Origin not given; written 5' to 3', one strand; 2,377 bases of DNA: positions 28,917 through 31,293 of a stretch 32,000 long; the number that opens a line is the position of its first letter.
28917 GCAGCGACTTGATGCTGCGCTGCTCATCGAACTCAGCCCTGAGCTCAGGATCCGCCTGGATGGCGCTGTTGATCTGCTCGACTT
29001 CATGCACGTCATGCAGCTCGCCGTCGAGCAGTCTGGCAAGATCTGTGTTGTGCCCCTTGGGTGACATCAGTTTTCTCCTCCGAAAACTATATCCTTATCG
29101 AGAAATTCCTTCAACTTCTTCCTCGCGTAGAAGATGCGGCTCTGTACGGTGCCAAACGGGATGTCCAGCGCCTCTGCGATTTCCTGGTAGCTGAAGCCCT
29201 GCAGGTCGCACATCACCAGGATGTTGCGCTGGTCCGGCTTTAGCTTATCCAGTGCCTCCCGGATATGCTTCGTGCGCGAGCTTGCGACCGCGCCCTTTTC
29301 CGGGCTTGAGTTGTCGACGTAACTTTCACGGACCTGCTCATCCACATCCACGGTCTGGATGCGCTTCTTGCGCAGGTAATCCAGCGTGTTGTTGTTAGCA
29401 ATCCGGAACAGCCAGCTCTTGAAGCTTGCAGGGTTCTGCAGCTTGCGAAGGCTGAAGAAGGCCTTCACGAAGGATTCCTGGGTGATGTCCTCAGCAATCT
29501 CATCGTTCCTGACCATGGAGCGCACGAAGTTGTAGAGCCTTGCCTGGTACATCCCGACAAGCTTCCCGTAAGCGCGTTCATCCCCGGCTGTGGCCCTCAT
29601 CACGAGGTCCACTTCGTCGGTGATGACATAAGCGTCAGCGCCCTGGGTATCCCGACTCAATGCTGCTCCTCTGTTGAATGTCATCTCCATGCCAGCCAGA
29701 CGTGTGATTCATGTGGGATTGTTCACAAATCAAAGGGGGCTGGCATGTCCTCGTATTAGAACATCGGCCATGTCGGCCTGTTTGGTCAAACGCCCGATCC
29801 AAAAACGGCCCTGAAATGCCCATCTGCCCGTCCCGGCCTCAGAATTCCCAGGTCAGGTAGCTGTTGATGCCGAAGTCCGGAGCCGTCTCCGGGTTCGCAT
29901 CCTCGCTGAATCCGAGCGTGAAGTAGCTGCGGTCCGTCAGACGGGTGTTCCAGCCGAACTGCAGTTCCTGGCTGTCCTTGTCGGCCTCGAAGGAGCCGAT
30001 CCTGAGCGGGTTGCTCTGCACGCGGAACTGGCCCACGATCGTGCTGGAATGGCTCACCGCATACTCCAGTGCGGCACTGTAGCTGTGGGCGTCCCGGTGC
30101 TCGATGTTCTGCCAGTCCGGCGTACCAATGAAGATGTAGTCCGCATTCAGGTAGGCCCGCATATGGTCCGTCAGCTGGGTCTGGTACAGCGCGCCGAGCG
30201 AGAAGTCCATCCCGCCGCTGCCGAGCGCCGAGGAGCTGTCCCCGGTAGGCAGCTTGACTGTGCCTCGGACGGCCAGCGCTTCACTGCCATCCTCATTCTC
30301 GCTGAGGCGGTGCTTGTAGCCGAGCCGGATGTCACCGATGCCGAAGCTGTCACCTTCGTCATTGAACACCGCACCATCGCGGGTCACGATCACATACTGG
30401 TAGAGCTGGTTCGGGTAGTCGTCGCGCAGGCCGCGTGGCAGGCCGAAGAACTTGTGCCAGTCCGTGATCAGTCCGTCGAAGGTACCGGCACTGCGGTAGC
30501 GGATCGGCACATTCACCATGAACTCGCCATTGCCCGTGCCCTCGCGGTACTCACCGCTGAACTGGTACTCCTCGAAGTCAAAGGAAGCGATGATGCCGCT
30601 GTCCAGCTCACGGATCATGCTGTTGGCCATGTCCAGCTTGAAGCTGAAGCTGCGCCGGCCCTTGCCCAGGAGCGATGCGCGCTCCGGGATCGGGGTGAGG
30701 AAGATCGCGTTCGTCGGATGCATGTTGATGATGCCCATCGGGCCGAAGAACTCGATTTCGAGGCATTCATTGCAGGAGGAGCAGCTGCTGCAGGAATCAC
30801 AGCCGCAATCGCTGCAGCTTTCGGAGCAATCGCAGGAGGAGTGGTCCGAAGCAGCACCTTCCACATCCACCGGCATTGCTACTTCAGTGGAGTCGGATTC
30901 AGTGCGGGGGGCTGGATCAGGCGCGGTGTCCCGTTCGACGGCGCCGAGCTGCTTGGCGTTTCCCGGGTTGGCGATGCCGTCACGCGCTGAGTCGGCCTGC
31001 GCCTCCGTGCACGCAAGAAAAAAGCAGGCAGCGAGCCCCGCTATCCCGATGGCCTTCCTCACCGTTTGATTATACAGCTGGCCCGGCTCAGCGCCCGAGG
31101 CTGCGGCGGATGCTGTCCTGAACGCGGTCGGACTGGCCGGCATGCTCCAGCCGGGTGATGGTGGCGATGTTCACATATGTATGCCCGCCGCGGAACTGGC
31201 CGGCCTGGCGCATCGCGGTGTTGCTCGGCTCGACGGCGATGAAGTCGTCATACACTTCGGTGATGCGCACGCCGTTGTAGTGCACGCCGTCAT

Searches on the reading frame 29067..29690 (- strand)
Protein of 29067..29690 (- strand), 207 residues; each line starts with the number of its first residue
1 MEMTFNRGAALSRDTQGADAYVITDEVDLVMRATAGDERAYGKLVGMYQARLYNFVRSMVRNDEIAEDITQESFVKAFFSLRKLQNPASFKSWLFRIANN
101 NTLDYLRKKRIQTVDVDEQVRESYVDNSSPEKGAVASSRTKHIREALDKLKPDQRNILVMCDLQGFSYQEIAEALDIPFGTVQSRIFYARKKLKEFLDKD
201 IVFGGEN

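Call 7: search_protein_families(library=pfam, proteins=[window:29067-29690:-], max_evalue=0.001)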
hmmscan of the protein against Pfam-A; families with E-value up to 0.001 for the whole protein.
window:29067-29690:- (207 aa): 4 families
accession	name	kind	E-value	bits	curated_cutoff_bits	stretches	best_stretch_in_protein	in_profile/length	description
PF08281.18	Sigma70_r4_2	-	1.5e-17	63.4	25.7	1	143-193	4-54/54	Sigma-70, region 4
PF04542.20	Sigma70_r2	-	2.5e-16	59.7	24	1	44-110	1-69/71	Sigma-70 region 2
PF04545.22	Sigma70_r4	-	2e-13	50.1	24.1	1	146-195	1-50/50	Sigma-70, region 4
PF07638.17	Sigma70_ECF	-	1.6e-08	35.1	21.1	1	29-196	7-182/185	ECF sigma factor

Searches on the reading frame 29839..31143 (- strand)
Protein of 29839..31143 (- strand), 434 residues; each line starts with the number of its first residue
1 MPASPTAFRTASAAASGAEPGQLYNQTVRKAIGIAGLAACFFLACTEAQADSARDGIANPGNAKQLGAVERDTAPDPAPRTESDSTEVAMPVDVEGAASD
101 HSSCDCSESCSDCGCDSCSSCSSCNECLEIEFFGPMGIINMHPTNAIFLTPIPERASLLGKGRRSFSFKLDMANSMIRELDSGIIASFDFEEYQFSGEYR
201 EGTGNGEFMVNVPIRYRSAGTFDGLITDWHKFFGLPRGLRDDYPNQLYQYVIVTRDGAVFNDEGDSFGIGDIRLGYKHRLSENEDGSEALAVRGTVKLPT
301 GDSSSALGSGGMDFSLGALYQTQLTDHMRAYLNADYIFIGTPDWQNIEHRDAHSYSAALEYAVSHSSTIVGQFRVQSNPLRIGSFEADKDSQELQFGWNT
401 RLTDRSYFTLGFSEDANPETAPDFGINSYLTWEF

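Call 7: search_protein_families(library=pfam, proteins=[window:29839-31143:-], max_evalue=0.001)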
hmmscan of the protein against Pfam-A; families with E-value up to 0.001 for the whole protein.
window:29839-31143:- (434 aa): 2 families
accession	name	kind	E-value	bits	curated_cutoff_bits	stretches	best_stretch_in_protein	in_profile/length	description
PF11383.14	DUF3187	-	5e-30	105.2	24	1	133-432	23-318/320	Protein of unknown function (DUF3187)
PF13557.12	Phenol_MetA_deg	-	9.7e-09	36.1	22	1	256-372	56-180/242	Putative MetA-pathway of phenol degradation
